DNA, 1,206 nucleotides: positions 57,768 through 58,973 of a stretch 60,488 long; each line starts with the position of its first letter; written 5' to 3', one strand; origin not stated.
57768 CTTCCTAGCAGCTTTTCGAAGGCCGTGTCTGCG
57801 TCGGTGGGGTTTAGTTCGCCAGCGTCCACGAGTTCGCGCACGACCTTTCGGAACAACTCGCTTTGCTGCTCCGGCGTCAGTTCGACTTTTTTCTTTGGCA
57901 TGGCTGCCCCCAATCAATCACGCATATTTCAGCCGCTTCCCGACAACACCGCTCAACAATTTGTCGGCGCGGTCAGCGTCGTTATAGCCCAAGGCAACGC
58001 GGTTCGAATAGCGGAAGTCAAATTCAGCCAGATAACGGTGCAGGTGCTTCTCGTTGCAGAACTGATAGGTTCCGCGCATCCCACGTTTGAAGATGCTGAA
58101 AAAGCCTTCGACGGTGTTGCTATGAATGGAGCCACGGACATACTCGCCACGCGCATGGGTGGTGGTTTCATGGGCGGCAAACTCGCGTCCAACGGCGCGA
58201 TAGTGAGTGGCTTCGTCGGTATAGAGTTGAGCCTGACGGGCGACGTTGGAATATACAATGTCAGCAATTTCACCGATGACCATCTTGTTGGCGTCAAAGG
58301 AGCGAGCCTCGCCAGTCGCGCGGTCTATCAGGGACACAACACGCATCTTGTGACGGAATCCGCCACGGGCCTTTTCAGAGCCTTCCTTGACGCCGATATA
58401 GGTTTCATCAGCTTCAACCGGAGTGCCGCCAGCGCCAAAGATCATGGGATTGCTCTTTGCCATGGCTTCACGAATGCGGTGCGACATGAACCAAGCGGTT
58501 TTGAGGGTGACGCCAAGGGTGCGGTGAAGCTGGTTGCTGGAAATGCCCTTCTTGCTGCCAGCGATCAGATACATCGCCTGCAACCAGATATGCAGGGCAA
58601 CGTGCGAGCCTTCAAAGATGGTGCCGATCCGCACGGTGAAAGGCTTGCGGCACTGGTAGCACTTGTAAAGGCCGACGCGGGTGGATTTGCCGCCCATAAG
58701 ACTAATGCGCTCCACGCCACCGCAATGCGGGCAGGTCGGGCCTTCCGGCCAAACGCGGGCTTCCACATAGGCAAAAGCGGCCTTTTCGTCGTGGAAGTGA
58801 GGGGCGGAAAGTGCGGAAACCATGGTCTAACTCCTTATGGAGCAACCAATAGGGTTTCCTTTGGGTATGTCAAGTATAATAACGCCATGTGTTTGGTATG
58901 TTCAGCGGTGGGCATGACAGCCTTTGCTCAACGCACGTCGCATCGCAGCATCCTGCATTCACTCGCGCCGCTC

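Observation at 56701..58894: Intact IS1595-family element with cargo, caught inside a phage gene (IRs, 8-bp duplication, restorable target ORF)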

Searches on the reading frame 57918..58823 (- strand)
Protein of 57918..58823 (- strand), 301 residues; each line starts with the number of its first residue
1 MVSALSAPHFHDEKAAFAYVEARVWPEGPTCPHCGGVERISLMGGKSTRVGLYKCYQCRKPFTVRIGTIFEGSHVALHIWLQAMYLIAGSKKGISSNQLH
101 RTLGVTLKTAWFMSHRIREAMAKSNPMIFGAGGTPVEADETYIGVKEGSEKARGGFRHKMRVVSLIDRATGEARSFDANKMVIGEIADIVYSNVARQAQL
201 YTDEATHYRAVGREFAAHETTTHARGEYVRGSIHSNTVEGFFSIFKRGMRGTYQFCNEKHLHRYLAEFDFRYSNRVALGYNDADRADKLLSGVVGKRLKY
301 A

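Call 4: search_protein_families(library=pfam, proteins=[window:57918-58823:-], max_evalue=0.01)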
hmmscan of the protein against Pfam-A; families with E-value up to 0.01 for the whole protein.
window:57918-58823:- (301 aa): 3 families
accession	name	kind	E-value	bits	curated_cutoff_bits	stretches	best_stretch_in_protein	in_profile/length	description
PF12762.13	DDE_Tnp_IS1595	-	1e-30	107.2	27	1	135-272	5-152/153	ISXO2-like transposase domain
PF12760.12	Zn_ribbon_IS1595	-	7.9e-12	45.4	25.4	1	12-60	2-45/46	Transposase zinc-ribbon domain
PF23451.1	Zn_ribbon_PaaD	-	0.00043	20.3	27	1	29-62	15-49/53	PaaD zinc beta ribbon domain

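Call 9: find_related_loci(query=window:57918-58823:-, collection=genome_contigs, flank=6000)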
Query window:57918-58823:- (301 aa) in genome_contigs; peptide patterns used: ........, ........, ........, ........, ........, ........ (x = any residue, [..] = any of these).
599 stretches matched a pattern (row limit reached: there are more); 579 encode a relative of the query (tblastn E <= 1e-3); the best 80 are kept; 80 distinct loci.
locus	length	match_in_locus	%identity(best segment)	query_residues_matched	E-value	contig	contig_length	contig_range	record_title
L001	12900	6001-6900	74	1-300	4e-153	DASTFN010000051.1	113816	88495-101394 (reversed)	MAG TPA_asm: Allosphingosinicella sp. isolate SMAG_U5 k141_899290, whole genome shotgun sequence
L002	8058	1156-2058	73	2-300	6e-153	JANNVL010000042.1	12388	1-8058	MAG: Sphingomonadales bacterium isolate VAR_34_metabat_50 VAR_34_k141_2060213, whole genome shotgun sequence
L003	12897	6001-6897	73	1-300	9e-150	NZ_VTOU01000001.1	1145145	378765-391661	Sphingomonas montanisoli strain ZX XEX_1, whole genome shotgun sequence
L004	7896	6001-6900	73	1-300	1e-148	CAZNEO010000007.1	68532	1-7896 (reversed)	MAG TPA_asm: uncultured Sphingorhabdus sp. isolate binchicken_co214_107 genome assembly, contig: NODE_243_length_68532_c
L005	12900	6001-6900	70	1-300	3e-148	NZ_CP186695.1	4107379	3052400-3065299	Sphingomonas sp. MS122 chromosome, complete genome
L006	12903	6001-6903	71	2-300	2e-147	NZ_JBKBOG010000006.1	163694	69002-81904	MAG: Blastomonas sp. isolate 21H_026.bin.42 NODE_139_length_163694_cov_6.320346, whole genome shotgun sequence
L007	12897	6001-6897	73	1-300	2e-147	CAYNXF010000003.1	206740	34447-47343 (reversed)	MAG TPA_asm: uncultured Sphingopyxis sp. isolate binchicken_co311_234 genome assembly, contig: NODE_88_length_206740_cov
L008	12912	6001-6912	73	1-300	1e-146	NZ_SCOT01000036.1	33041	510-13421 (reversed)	Sphingopyxis sp. L1A2A NODE_36_length_33041_cov_23.939899, whole genome shotgun sequence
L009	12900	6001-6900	72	1-300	6e-147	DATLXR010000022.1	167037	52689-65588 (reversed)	MAG TPA_asm: Sphingomicrobium sp. isolate SMAG_U13251 k141_290869, whole genome shotgun sequence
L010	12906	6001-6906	72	1-300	8e-147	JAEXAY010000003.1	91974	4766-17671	MAG: Proteobacteria bacterium isolate OH_SFB_50 k127_954100, whole genome shotgun sequence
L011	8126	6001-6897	71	1-300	2e-145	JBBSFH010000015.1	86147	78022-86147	MAG: Sphingomonadales bacterium isolate LS1_sbin.81 LS1_sbin.81_K_845088_L_86147_cov_25.5282, whole genome shotgun seque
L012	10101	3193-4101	71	1-300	3e-145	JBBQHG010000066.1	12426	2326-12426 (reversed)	MAG: Sphingomonadales bacterium isolate Co_metawrap_918 Cmw_918_k141_3098331_length_12426_cov_6.0000, whole genome shotg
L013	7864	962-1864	68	1-301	3e-145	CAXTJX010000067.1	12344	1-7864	MAG TPA_asm: uncultured Sphingomonas sp. isolate public_SRR11456921_metawrap_bin.25 genome assembly, contig: public_SRR1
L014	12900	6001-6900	72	1-300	3e-145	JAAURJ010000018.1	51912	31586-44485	MAG: Sphingomonadales bacterium isolate RU_1_1 NODE_184_length_51912_cov_4.198397, whole genome shotgun sequence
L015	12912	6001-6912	72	1-300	9e-145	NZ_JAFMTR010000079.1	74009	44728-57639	Sphingopyxis soli strain BL03 88, whole genome shotgun sequence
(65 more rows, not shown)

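Call 26: find_encoding_contigs(protein=window:57918-58823:-, flank=6000, max_places=10)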
Protein window:57918-58823:- (301 aa): no gene with exactly this product is on record in the collection.

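Call 28: find_homologous_proteins(query=window:57918-58823:-, max_evalue=1e-50)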
Query window:57918-58823:- (301 aa): 7995 proteins with E <= 1e-50 among 8000 candidates; the best 120 are listed.
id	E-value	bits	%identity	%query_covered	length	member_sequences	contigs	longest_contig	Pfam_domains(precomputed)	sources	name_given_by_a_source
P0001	4.1e-185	632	90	100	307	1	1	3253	PF12760.13,PF12762.14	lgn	-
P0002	7.8e-183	625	89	100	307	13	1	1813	PF12760.13,PF12762.14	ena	-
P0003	8.7e-156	536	78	100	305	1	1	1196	PF12760.13,PF12762.14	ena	-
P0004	2.7e-155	534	77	100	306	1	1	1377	PF12760.13,PF12762.14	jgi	jgi:transposase-like protein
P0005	2.1e-154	531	77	100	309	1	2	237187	PF12760.13,PF12762.14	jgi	jgi:transposase-like protein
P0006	3.4e-154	531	78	100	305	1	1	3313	PF12760.13,PF12762.14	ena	-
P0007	4.8e-154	530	78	100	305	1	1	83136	PF12760.13,PF12762.14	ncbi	-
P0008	6.9e-154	530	77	100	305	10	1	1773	PF12760.13,PF12762.14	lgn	-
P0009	3.4e-153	527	76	100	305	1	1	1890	PF12760.13,PF12762.14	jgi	jgi:transposase-like protein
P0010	1.7e-152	525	77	100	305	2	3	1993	PF12760.13,PF12762.14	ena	-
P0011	3.8e-152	524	77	100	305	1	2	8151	PF12760.13,PF12762.14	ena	-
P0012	5.6e-152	523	76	99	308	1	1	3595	PF12760.13,PF12762.14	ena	-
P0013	1.0e-151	523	77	100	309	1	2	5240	PF12760.13,PF12762.14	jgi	jgi:transposase-like protein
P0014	3.0e-151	521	77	100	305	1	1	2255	PF12760.13,PF12762.14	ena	-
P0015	9.8e-151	519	76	100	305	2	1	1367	PF12760.13,PF12762.14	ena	-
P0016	1.0e-150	519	76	100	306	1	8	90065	PF12760.13,PF12762.14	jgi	jgi:transposase-like protein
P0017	1.7e-150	519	77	100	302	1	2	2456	PF12760.13,PF12762.14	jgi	jgi:transposase-like protein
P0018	2.4e-150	518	76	100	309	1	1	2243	PF12760.13,PF12762.14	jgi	jgi:transposase-like protein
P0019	2.4e-150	518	75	100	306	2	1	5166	PF12760.13,PF12762.14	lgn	-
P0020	2.6e-150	518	76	100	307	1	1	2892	PF12760.13,PF12762.14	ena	-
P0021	1.1e-149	516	73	99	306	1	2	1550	PF12760.13,PF12762.14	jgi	jgi:transposase-like protein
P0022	1.2e-149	516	75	100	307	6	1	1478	PF12760.13,PF12762.14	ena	-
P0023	1.3e-149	516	76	100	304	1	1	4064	PF12760.13,PF12762.14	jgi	jgi:transposase-like protein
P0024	1.3e-148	512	76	100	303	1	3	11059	PF12760.13,PF12762.14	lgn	-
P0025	1.4e-148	512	75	99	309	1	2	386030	PF12760.13,PF12762.14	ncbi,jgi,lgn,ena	jgi:transposase-like protein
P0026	1.7e-148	512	74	99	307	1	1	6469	PF12760.13,PF12762.14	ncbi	-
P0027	2.1e-148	512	74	99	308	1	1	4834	PF12760.13,PF12762.14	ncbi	-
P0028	2.4e-148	512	74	99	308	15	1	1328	PF12760.13,PF12762.14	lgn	-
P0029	6.7e-148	510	75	99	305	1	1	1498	PF12760.13,PF12762.14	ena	-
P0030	8.7e-148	510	75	100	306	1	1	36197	PF12760.13,PF12762.14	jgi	jgi:transposase-like protein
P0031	1.2e-147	509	75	100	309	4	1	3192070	PF12760.13,PF12762.14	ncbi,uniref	ncbi:IS1595 family transposase [Sphingorhabdus contaminans]|uniref:IS1595 family transposase n=1 Tax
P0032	1.4e-147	509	74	99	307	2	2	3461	PF12760.13,PF12762.14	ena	-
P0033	2.1e-147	508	75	99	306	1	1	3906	PF12760.13,PF12762.14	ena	-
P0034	2.2e-147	508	74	99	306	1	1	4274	PF12760.13,PF12762.14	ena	-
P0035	2.8e-147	508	74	99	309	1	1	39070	PF12760.13,PF12762.14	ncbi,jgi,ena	jgi:transposase-like protein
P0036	4.5e-147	507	74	99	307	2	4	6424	PF12760.13,PF12762.14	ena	-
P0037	6.7e-147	507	74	99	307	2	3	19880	PF12760.13,PF12762.14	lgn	-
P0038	6.9e-147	507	73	100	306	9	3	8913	PF12760.13,PF12762.14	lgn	-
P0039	7.0e-147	507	73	99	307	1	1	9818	PF12760.13,PF12762.14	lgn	-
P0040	1.5e-146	506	74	99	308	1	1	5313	PF12760.13,PF12762.14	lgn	-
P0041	1.5e-146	506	72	99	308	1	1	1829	PF12760.13,PF12762.14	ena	-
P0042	2.1e-146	505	75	100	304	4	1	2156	PF12760.13,PF12762.14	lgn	-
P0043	2.5e-146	505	75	100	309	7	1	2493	PF12760.13,PF12762.14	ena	-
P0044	3.4e-146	504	74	100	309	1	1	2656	PF12760.13,PF12762.14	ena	-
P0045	3.8e-146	504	74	100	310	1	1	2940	PF12760.13,PF12762.14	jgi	-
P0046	3.9e-146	504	73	99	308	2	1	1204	PF12760.13,PF12762.14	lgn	-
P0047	6.5e-146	504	74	100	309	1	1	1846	PF12760.13,PF12762.14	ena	-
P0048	8.9e-146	503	73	100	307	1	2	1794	PF12760.13,PF12762.14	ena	-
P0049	1.3e-145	503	72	99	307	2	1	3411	PF12760.13,PF12762.14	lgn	-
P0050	1.5e-145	502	73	100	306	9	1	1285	PF12760.13,PF12762.14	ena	-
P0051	2.1e-145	502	75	100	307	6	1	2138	PF12760.13,PF12762.14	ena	-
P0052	2.3e-145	502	74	100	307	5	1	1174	PF12760.13,PF12762.14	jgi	-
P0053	3.2e-145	501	74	99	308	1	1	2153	PF12760.13,PF12762.14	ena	-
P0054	3.4e-145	501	76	100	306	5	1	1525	PF12760.13,PF12762.14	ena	-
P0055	3.6e-145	501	74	99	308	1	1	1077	PF12760.13,PF12762.14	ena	-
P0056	3.7e-145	501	73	100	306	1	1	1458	PF12760.13,PF12762.14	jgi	jgi:transposase-like protein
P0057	4.2e-145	501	74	100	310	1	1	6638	PF12760.13,PF12762.14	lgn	-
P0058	4.7e-145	501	73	100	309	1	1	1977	PF12760.13,PF12762.14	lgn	-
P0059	5.6e-145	501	73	99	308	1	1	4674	PF12760.13,PF12762.14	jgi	jgi:transposase-like protein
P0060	5.9e-145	500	74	100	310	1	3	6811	PF12760.13,PF12762.14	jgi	jgi:transposase-like protein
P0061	6.7e-145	500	71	99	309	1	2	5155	PF12760.13,PF12762.14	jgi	jgi:transposase-like protein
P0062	7.1e-145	500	72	100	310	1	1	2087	PF12760.13,PF12762.14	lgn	-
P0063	7.2e-145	500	74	99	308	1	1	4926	PF12760.13,PF12762.14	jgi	jgi:transposase-like protein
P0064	7.4e-145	500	74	99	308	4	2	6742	PF12760.13,PF12762.14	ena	-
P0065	8.4e-145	500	74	100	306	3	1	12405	PF12760.13,PF12762.14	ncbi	-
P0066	8.6e-145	500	73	100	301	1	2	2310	PF12760.13,PF12762.14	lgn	-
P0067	1.4e-144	499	72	100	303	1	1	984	PF12760.13,PF12762.14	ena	-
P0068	1.4e-144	499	73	100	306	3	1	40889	PF12760.13,PF12762.14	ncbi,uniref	ncbi:IS1595 family transposase, partial [Sphingomonas sp.]|uniref:IS1595 family transposase n=1 Tax=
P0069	1.7e-144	499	74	100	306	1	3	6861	PF12760.13,PF12762.14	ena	-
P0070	1.8e-144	499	74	100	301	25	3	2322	PF12760.13,PF12762.14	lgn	-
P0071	2.1e-144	499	73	99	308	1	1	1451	PF12760.13,PF12762.14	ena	-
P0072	2.3e-144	499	75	100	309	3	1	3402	PF12760.13,PF12762.14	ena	-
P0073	2.4e-144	498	74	100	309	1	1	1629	PF12760.13,PF12762.14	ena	-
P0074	3.0e-144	498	73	99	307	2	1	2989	PF12760.13,PF12762.14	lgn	-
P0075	3.5e-144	498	72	99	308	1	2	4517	PF12760.13,PF12762.14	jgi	jgi:transposase-like protein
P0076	3.7e-144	498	72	100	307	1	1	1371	PF12760.13,PF12762.14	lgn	-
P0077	4.1e-144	498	74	100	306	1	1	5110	PF12760.13,PF12762.14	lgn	-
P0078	4.1e-144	498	74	100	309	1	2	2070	PF12760.13,PF12762.14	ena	-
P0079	6.6e-144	497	74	100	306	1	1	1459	PF12760.13,PF12762.14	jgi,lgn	-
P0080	7.7e-144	497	73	100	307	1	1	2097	PF12760.13,PF12762.14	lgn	-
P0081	8.0e-144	497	71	99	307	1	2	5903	PF12760.13,PF12762.14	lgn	-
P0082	9.7e-144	496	73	100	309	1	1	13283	PF12760.13,PF12762.14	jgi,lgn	-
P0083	1.0e-143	496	74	100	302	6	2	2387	PF12760.13,PF12762.14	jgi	jgi:transposase-like protein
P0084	1.0e-143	496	74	100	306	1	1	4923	PF12760.13,PF12762.14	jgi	jgi:transposase-like protein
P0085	1.0e-143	496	71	99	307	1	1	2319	PF12760.13,PF12762.14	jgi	jgi:transposase-like protein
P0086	1.1e-143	496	74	100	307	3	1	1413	PF12760.13,PF12762.14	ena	-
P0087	1.4e-143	496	72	100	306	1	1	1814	PF12760.13,PF12762.14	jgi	jgi:transposase-like protein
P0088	1.4e-143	496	72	99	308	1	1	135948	PF12760.13,PF12762.14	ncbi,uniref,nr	ncbi:putative transposase [Sphingomonas changbaiensis NBRC 104936]|uniref:Putative transposase n=1 T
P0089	1.4e-143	496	73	100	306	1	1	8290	PF12760.13,PF12762.14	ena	-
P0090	1.5e-143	496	73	100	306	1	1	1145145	PF12760.13,PF12762.14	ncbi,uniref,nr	ncbi:IS1595 family transposase [Sphingomonas montanisoli]|uniref:IS1595 family transposase n=1 Tax=S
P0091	1.9e-143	495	72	100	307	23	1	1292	PF12760.13,PF12762.14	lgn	-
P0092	1.9e-143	495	70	100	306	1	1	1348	PF12760.13,PF12762.14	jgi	jgi:transposase-like protein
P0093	2.4e-143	495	73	100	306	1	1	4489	PF12760.13,PF12762.14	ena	-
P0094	2.7e-143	495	71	99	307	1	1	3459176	PF12760.13,PF12762.14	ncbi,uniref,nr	ncbi:IS1595 family transposase [Blastomonas sp. UPD001]|uniref:IS1595 family transposase n=1 Tax=Bla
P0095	3.8e-143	494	72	100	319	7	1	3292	PF12760.13,PF12762.14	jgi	jgi:transposase-like protein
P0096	3.9e-143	494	73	100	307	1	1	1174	PF12760.13,PF12762.14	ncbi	-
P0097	4.0e-143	494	73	100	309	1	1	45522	PF12760.13,PF12762.14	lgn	-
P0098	4.0e-143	494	73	100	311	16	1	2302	PF12760.13,PF12762.14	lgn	-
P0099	4.1e-143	494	73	100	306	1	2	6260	PF12760.13,PF12762.14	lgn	-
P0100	4.2e-143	494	71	100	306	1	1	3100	PF12760.13,PF12762.14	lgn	-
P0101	4.4e-143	494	73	100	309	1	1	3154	PF12760.13,PF12762.14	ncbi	-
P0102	5.0e-143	494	73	100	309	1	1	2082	PF12760.13,PF12762.14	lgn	-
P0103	5.5e-143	494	71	100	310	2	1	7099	PF12760.13,PF12762.14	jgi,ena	-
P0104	5.6e-143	494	72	100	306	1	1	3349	PF12760.13,PF12762.14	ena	-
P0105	6.3e-143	494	74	100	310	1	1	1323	PF12760.13,PF12762.14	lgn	-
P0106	6.3e-143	494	73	99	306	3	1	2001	PF12760.13,PF12762.14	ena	-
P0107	6.5e-143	494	70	100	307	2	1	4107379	PF12760.13,PF12762.14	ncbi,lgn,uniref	ncbi:IS1595 family transposase [Sphingomonas sp. MS122]|uniref:IS1595 family transposase n=1 Tax=Sph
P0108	6.9e-143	494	73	100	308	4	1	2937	PF12760.13,PF12762.14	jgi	jgi:transposase-like protein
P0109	7.3e-143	494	74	100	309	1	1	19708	PF12760.13,PF12762.14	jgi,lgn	jgi:transposase-like protein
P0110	7.9e-143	493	73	100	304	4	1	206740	PF12760.13,PF12762.14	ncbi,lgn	-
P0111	8.2e-143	493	73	99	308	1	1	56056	PF12760.13,PF12762.14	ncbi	-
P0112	8.4e-143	493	71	100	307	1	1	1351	PF12760.13,PF12762.14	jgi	jgi:transposase-like protein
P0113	8.5e-143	493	71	99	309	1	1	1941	PF12760.13,PF12762.14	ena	-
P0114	9.9e-143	493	72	100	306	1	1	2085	PF12760.13,PF12762.14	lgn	-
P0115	1.0e-142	493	72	100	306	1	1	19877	PF12760.13,PF12762.14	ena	-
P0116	1.3e-142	493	71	99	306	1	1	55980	PF12760.13,PF12762.14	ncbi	-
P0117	1.5e-142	493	74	100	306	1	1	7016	PF12760.13,PF12762.14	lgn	-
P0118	1.5e-142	493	70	100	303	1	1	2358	PF12760.13,PF12762.14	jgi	jgi:transposase-like protein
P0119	1.6e-142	492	73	100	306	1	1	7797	PF12760.13,PF12762.14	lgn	-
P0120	1.7e-142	492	72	99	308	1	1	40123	PF12760.13,PF12762.14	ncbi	-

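Call 29: find_encoding_contigs(protein=P0001, flank=6000, max_places=5)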
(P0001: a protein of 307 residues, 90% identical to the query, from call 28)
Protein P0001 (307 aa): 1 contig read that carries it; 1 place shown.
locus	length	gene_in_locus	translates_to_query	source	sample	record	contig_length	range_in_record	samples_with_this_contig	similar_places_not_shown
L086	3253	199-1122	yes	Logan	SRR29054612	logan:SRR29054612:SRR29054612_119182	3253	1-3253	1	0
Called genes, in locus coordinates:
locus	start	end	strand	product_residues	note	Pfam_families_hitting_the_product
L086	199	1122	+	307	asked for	PF12760:Zn_ribbon_IS1595, PF12762:DDE_Tnp_IS1595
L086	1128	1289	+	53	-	-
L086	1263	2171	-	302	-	PF12686:DUF3800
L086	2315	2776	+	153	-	-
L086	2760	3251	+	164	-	?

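Call 30: find_encoding_contigs(protein=P0002, flank=6000, max_places=5)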
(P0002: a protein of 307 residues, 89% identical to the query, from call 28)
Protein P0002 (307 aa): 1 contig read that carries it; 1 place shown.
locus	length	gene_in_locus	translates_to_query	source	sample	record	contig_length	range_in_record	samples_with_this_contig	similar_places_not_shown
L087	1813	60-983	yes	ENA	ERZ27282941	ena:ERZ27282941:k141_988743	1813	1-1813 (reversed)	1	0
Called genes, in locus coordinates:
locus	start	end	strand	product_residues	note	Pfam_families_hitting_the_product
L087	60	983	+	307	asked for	PF12760:Zn_ribbon_IS1595, PF12762:DDE_Tnp_IS1595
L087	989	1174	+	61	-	-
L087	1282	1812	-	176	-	?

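Call 72: find_related_loci(query=window:57918-58823:-, collection=viral_contigs, flank=8000)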
Query window:57918-58823:- (301 aa) in viral_contigs; peptide patterns used: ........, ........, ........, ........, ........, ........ (x = any residue, [..] = any of these).
29 stretches matched a pattern; 29 encode a relative of the query (tblastn E <= 1e-3); 29 distinct loci.
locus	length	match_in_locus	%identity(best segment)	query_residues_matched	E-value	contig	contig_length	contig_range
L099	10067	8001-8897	69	1-301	9e-142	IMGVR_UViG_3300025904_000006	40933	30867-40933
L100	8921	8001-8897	67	2-300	1e-140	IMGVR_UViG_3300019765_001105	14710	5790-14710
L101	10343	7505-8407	69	2-300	7e-139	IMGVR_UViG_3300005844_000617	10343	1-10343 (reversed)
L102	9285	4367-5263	68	1-300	2e-138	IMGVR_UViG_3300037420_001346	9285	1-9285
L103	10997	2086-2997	66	1-300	1e-137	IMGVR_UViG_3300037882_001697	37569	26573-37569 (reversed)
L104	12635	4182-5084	68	2-300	8e-136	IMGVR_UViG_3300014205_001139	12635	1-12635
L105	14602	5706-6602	66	2-300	2e-135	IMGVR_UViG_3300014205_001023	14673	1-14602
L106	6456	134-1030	65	1-300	1e-131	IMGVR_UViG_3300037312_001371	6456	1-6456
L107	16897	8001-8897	62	1-300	3e-129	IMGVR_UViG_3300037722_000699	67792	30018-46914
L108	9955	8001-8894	64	2-300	1e-128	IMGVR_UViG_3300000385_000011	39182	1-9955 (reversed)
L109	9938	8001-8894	64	2-300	1e-128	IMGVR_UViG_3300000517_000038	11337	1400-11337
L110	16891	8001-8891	63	2-300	2e-130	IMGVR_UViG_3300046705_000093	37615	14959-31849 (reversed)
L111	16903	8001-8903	58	1-300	7e-121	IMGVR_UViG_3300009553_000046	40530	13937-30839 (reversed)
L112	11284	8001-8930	58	1-300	7e-120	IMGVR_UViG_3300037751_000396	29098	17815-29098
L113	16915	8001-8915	60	2-300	2e-117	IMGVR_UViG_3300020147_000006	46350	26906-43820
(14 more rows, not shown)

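Call 84: search_protein_families(library=ncbifam, proteins=[window:57918-58823:-], max_evalue=0.01)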
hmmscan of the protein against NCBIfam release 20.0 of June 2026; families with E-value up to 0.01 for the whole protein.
window:57918-58823:- (301 aa): 1 family
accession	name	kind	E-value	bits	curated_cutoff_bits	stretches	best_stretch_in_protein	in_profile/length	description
NF033547.1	transpos_IS1595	equivalog_domain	4.7e-52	177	75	1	73-275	2-215/215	IS1595 family transposase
